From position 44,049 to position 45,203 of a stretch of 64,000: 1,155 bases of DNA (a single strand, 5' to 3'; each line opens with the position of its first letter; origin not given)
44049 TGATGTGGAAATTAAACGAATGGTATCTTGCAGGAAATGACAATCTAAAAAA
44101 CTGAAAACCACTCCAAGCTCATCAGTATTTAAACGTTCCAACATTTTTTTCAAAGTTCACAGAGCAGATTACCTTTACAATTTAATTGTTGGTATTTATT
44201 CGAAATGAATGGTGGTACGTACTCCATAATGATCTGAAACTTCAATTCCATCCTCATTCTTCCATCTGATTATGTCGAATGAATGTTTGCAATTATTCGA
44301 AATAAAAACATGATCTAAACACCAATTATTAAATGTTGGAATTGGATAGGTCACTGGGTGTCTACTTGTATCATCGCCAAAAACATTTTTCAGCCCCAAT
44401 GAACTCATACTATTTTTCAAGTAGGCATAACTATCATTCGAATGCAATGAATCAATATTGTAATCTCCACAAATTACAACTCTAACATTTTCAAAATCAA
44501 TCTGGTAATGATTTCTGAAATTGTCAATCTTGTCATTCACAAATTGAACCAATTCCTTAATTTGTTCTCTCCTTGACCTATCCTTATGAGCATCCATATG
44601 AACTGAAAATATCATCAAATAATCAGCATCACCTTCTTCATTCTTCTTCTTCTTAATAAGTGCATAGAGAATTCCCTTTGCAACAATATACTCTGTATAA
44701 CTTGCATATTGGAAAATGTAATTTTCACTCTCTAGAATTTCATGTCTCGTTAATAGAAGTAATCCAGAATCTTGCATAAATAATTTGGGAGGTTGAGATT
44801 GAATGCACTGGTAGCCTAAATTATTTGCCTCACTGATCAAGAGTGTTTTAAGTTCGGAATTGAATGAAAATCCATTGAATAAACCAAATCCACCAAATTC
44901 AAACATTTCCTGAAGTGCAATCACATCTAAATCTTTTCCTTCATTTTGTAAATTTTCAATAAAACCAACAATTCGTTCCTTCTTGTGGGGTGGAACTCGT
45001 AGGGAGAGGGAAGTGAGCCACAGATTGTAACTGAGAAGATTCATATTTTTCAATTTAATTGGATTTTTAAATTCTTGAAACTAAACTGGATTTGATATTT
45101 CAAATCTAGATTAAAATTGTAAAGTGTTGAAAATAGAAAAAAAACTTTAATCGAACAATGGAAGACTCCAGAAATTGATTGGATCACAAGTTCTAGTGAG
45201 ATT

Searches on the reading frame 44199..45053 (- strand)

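Call 69: search_protein_families(library=pfam, proteins=[window:44199-45053:-], max_evalue=0.001)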
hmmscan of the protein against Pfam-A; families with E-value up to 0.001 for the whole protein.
window:44199-45053:- (285 aa): 1 family
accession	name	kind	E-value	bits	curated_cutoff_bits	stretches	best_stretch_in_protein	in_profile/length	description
PF03372.29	Exo_endo_phos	-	4.9e-10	40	24.5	1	7-275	1-225/225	Endonuclease/Exonuclease/phosphatase family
